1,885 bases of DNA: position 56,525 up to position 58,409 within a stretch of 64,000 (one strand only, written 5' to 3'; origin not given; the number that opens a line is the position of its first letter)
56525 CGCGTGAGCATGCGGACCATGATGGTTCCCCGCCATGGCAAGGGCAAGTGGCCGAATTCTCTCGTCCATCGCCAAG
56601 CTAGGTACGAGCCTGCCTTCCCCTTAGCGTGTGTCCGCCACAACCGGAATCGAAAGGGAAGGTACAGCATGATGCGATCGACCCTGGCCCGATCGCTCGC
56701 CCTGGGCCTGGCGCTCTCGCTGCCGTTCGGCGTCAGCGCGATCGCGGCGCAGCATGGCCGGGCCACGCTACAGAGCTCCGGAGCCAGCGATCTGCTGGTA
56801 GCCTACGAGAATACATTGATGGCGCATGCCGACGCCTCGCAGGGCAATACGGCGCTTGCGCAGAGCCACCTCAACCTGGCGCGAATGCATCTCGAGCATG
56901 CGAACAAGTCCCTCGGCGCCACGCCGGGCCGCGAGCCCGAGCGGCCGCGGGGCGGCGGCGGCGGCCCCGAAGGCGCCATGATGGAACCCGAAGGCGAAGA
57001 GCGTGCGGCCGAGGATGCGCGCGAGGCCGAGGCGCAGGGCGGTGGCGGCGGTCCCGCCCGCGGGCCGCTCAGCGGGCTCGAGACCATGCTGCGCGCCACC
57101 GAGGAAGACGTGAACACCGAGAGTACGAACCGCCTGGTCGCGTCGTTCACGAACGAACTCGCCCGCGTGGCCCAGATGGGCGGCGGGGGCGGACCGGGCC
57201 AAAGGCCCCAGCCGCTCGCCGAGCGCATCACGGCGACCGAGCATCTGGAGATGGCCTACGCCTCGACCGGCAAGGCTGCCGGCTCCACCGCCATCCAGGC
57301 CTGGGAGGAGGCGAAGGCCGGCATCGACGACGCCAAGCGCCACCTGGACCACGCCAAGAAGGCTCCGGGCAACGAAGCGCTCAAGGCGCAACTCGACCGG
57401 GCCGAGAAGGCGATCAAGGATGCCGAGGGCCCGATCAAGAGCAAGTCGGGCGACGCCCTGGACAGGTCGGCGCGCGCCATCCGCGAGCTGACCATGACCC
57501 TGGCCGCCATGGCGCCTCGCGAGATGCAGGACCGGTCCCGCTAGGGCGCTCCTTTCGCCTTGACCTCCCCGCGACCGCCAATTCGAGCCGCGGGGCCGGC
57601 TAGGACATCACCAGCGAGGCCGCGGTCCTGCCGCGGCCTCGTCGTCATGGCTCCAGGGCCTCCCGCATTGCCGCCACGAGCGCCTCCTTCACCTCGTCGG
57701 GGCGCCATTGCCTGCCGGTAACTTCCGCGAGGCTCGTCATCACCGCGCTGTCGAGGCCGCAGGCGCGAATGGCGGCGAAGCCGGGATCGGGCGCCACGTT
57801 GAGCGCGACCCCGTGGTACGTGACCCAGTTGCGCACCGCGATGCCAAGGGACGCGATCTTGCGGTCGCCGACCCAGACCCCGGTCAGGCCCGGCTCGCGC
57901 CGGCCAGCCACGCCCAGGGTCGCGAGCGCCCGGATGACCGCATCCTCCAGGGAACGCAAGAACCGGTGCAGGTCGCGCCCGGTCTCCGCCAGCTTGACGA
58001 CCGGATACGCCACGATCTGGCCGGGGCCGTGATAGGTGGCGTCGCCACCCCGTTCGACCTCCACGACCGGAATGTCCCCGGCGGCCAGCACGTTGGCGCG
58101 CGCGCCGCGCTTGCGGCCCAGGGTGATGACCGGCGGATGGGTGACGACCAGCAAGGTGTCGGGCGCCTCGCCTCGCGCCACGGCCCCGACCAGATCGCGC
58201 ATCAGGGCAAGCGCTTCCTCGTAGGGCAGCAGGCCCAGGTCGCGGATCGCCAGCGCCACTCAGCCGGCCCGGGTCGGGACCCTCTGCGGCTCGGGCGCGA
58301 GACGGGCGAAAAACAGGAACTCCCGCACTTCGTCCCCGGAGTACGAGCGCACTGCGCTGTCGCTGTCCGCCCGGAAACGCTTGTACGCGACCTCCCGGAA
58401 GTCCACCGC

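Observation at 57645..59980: Operon encoding a ribbon-helix-helix/J-domain fusion protein translationally coupled to a Dam-like MTase and lipB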

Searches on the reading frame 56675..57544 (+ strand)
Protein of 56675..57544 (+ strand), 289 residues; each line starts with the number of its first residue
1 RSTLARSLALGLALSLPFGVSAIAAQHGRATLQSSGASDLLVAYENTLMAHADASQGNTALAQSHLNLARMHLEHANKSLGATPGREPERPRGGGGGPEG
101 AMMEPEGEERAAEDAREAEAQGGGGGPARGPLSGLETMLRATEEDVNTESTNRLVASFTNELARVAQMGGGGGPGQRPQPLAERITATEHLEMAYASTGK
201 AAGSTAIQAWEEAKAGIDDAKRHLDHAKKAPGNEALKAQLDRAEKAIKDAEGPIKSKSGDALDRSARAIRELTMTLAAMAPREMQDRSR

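Call 3: search_protein_families(library=pfam, proteins=[window:56675-57544:+], max_evalue=0.1)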
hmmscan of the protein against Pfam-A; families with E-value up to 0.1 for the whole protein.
window:56675-57544:+ (289 aa): 1 family
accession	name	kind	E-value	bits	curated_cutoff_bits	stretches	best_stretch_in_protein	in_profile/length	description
PF06810.17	Phage_scaffold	-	0.039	14.4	35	1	205-251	38-83/170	Phage capsid assembly scaffolding protein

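Call 33: search_protein_families(library=pfam, proteins=[window:56771-57544:+], max_evalue=0.1)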
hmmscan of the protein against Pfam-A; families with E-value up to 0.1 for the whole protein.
window:56771-57544:+ (257 aa): 1 family
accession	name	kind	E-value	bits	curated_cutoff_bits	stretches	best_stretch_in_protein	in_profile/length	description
PF06810.17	Phage_scaffold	-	0.033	14.6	35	1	172-219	37-83/170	Phage capsid assembly scaffolding protein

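Call 42: search_protein_families(library=padloc, proteins=[window:56675-57544:+], max_evalue=0.01)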
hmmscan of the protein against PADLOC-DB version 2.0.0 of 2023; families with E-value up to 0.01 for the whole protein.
window:56675-57544:+ (289 aa): 0 families

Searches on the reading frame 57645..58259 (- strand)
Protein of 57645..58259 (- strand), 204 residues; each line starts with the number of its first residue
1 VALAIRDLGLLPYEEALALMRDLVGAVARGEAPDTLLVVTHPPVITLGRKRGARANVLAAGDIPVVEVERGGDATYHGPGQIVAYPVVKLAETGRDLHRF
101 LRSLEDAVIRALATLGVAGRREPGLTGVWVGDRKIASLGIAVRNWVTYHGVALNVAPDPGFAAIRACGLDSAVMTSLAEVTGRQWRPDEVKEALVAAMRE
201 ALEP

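Call 3: search_protein_families(library=pfam, proteins=[window:57645-58259:-], max_evalue=0.1)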
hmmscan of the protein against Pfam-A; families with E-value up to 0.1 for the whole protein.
window:57645-58259:- (204 aa): 2 families
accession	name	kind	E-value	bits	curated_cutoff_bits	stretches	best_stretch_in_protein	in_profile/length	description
PF21948.1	LplA-B_cat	-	6.5e-44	150.7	27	1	12-198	1-199/200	Lipoyl protein ligase A/B catalytic domain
PF03099.24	BPL_LplA_LipB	-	0.0018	18.7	21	1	58-155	21-130/133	Biotin/lipoate A/B protein ligase family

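Call 4: search_protein_families(library=ncbifam, proteins=[window:57645-58259:-], max_evalue=0.1)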
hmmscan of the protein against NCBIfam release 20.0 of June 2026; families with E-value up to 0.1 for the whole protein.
window:57645-58259:- (204 aa): 6 families
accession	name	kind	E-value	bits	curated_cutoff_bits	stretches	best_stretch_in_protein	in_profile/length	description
NF010925.0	PRK14345.1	equivalog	5.7e-51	173.4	155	1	2-203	13-218/236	lipoyl(octanoyl) transferase LipB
NF010921.0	PRK14341.1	equivalog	1.1e-47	162.4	230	1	9-201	23-222/230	lipoyl(octanoyl) transferase LipB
NF010922.0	PRK14342.1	equivalog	8.1e-46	156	235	1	3-202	6-203/215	lipoyl(octanoyl) transferase LipB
TIGR00214.1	lipB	equivalog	3.2e-44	150.7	83.55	1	32-201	11-185/187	lipoyl(octanoyl) transferase LipB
NF010923.0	PRK14343.1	equivalog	1.6e-42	145.7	298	1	3-202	15-218/237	lipoyl(octanoyl) transferase LipB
NF053750.1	LplA_large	exception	0.0015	18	480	1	19-138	16-142/248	lipoate-protein ligase large subunit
